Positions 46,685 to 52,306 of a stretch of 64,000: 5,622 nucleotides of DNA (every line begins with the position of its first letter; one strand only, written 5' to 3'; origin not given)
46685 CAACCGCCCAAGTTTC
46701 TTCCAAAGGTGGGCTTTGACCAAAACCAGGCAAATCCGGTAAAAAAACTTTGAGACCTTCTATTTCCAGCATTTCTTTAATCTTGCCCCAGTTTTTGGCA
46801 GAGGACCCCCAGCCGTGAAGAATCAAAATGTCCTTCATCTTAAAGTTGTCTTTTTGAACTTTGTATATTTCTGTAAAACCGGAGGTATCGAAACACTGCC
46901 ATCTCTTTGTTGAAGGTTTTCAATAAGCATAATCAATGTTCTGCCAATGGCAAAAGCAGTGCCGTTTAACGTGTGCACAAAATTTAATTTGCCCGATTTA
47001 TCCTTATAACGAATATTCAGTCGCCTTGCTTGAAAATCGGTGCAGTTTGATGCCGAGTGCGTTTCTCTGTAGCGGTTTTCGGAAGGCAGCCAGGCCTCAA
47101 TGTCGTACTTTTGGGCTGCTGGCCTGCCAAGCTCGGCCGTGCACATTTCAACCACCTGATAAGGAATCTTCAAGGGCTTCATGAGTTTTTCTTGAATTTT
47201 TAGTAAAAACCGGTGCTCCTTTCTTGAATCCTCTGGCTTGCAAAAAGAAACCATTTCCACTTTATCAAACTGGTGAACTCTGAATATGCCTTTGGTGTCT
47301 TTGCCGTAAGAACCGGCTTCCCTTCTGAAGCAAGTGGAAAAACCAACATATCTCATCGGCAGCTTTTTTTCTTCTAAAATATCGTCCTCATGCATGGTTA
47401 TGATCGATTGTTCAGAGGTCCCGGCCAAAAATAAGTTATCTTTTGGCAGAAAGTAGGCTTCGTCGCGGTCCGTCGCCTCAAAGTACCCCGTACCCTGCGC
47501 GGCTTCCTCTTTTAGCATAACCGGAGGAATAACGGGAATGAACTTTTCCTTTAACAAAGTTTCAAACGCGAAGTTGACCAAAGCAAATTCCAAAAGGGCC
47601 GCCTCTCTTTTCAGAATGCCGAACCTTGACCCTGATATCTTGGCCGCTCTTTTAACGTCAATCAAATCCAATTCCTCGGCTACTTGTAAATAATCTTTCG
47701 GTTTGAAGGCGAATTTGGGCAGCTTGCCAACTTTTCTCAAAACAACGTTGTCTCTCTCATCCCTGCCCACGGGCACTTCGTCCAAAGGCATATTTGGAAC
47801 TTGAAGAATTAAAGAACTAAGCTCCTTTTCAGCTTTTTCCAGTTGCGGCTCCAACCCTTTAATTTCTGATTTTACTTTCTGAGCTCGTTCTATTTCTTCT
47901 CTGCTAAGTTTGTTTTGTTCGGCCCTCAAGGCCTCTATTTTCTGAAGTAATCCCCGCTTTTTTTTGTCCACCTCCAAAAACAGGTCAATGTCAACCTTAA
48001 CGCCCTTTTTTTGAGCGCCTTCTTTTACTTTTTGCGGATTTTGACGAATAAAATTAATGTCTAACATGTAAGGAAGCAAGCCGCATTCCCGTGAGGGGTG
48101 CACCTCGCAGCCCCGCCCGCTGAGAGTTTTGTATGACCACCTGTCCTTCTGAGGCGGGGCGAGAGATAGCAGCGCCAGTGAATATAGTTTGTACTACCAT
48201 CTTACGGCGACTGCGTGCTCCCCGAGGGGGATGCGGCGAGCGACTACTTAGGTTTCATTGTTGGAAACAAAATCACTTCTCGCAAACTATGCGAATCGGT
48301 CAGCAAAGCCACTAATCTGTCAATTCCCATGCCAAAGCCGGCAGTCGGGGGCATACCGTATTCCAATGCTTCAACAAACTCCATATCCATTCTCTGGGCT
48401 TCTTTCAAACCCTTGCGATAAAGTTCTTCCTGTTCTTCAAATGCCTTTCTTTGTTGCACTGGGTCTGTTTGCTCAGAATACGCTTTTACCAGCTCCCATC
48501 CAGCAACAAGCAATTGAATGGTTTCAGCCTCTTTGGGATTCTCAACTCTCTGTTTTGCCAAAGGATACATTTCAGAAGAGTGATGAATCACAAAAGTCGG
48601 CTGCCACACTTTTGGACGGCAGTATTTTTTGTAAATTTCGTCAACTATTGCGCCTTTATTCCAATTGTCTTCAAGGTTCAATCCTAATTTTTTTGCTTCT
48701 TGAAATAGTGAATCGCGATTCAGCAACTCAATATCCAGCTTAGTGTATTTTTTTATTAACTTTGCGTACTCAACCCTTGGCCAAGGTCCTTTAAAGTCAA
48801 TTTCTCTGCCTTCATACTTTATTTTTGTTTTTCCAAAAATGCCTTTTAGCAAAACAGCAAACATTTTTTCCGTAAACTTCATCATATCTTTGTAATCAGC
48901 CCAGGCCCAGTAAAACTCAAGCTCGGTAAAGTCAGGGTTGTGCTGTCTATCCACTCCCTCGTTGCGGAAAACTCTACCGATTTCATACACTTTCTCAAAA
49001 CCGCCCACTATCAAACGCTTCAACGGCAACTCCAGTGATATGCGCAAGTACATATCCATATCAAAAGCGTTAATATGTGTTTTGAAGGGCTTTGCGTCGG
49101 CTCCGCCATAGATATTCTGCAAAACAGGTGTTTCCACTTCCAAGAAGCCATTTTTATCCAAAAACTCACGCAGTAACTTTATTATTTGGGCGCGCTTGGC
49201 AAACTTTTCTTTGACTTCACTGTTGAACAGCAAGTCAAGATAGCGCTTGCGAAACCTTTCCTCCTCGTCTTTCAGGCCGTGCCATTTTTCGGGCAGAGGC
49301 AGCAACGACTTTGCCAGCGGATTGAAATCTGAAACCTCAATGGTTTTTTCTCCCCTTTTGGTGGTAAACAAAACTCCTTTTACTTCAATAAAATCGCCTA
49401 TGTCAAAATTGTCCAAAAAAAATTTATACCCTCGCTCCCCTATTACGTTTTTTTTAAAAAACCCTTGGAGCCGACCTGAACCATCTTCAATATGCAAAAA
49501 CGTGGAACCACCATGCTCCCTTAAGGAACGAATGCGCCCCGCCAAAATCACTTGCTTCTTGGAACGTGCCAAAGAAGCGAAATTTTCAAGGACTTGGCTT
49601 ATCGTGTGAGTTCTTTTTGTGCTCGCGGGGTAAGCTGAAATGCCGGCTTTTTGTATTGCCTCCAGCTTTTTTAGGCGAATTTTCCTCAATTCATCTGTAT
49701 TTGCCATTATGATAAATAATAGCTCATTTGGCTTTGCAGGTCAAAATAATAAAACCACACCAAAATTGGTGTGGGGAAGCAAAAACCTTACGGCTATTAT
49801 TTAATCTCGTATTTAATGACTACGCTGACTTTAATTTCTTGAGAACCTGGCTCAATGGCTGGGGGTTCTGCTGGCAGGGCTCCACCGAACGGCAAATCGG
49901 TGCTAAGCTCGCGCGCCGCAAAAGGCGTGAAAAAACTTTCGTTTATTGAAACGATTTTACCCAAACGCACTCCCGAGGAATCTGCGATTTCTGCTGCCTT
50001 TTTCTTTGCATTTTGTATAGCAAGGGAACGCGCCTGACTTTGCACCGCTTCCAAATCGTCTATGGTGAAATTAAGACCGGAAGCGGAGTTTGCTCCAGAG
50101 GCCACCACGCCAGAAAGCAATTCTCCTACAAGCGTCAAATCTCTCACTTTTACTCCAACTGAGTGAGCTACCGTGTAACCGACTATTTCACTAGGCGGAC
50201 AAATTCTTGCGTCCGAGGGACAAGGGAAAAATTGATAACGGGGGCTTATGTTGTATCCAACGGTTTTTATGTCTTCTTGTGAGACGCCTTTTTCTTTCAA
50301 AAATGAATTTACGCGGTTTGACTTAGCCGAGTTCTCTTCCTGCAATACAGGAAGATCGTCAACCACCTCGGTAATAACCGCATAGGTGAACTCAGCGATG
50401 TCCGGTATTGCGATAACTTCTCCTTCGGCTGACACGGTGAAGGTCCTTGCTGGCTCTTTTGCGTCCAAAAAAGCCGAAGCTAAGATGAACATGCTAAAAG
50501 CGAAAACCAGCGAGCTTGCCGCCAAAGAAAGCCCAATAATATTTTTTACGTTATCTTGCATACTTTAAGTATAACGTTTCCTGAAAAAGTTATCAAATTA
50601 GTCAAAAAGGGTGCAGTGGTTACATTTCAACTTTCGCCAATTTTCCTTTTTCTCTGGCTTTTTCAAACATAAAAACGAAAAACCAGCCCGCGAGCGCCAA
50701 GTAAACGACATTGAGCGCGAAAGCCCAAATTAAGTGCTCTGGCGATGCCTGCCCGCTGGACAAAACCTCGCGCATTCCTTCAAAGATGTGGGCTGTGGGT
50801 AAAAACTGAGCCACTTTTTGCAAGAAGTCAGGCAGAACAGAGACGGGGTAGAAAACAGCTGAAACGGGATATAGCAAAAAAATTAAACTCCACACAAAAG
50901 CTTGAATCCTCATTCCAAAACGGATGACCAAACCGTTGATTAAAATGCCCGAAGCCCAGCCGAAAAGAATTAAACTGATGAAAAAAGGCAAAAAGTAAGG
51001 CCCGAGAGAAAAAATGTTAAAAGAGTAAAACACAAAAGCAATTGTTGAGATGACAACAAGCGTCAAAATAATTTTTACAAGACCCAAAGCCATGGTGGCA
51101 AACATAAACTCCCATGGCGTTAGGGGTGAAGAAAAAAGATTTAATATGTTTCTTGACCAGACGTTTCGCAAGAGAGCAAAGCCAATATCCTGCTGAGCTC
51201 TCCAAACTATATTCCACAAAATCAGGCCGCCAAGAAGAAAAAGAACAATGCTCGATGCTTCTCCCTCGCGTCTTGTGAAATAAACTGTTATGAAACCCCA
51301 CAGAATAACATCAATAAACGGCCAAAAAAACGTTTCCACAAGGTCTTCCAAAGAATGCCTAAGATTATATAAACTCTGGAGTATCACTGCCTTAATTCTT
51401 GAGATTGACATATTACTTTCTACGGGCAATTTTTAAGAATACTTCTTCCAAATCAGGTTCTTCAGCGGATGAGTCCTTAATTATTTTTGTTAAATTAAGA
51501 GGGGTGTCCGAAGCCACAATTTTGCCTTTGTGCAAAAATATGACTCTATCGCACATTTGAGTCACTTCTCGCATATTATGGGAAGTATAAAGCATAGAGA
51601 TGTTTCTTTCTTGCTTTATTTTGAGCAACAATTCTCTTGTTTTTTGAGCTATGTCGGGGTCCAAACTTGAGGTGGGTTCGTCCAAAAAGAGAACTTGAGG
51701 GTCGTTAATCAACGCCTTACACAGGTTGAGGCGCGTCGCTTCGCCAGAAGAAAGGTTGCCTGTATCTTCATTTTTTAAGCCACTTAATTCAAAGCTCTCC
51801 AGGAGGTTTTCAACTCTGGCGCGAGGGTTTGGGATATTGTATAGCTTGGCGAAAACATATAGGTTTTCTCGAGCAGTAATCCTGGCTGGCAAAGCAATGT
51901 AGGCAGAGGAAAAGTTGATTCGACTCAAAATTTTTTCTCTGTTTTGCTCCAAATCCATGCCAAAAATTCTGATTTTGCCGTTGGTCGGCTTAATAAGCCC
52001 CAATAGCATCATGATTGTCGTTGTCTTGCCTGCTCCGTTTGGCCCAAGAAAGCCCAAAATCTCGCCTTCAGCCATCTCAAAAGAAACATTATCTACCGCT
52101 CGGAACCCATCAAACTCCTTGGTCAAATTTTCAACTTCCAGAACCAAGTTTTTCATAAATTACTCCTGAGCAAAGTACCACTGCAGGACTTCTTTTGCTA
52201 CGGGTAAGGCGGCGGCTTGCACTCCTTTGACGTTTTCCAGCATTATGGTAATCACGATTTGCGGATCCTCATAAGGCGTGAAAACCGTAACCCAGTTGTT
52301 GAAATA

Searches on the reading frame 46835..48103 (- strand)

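Call 90: search_protein_families(library=pfam, proteins=[window:46835-48103:-], max_evalue=0.001)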
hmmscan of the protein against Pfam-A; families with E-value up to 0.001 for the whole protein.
window:46835-48103:- (422 aa): 2 families
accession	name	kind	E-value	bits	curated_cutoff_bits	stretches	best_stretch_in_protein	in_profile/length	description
PF00587.30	tRNA-synt_2b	-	1e-40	140.2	29.3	1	221-396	8-178/179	tRNA synthetase class II core domain (G, H, P, S and T)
PF02403.27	Seryl_tRNA_N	-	2.9e-19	69.7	28.2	1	13-106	1-108/108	Seryl-tRNA synthetase N-terminal domain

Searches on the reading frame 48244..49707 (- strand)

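Call 90: search_protein_families(library=pfam, proteins=[window:48244-49707:-], max_evalue=0.001)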
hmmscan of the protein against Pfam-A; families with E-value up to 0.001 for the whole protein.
window:48244-49707:- (487 aa): 3 families
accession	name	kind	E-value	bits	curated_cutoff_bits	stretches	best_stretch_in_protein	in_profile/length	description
PF00152.25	tRNA-synt_2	-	2e-86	290.3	25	1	147-484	1-307/308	tRNA synthetases class II (D, K and N)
PF01336.31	tRNA_anti-codon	-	8.5e-14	51.7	27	1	53-131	1-75/75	OB-fold nucleic acid binding domain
PF01409.25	tRNA-synt_2d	-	1.1e-07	32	19.8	1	239-312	104-176/246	tRNA synthetases class II core domain (F)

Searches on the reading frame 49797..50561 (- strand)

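Call 76: search_protein_families(library=pfam, proteins=[window:49797-50561:-], max_evalue=0.001)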
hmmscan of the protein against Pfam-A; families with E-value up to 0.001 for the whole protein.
window:49797-50561:- (254 aa): 1 family
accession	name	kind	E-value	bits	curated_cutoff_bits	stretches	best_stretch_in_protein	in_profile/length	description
PF04402.19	SIMPL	-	1.2e-42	147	25.2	1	42-251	2-205/205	Protein of unknown function (DUF541)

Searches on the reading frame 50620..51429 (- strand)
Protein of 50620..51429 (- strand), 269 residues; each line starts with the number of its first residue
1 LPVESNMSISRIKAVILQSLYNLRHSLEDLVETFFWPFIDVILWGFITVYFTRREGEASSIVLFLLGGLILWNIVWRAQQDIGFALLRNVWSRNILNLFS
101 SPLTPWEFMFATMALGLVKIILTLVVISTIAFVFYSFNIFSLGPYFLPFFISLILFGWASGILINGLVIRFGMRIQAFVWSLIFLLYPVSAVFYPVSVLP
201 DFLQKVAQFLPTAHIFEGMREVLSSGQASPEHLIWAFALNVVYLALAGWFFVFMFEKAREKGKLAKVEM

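Call 76: search_protein_families(library=pfam, proteins=[window:50620-51429:-], max_evalue=0.001)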
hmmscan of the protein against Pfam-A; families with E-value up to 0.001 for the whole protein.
window:50620-51429:- (269 aa): 2 families
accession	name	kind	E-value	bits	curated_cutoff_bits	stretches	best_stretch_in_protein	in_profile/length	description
PF01061.29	ABC2_membrane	-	2e-11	44.3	26.9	1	33-222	21-209/211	ABC-2 type transporter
PF12698.13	ABC2_membrane_3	-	1.4e-09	38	31.6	1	91-252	189-342/347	ABC-2 family transporter protein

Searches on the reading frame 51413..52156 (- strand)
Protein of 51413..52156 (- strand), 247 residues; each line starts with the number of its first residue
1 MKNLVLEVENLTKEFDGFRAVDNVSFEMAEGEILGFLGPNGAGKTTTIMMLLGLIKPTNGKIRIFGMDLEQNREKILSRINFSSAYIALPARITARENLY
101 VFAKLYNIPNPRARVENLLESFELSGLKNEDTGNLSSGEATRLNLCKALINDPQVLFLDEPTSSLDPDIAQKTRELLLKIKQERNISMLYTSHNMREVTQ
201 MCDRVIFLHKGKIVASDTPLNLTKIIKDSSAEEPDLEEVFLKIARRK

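Call 76: search_protein_families(library=pfam, proteins=[window:51413-52156:-], max_evalue=0.001)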
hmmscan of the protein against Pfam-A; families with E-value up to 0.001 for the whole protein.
window:51413-52156:- (247 aa): 2 families
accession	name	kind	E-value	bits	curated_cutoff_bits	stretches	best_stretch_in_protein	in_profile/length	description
PF00005.33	ABC_tran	-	5.4e-31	108.5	25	1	22-163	2-137/137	ABC transporter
PF13304.12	AAA_21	-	3.8e-12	47.3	27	1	76-195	166-300/304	AAA domain, putative AbiEii toxin, Type IV TA system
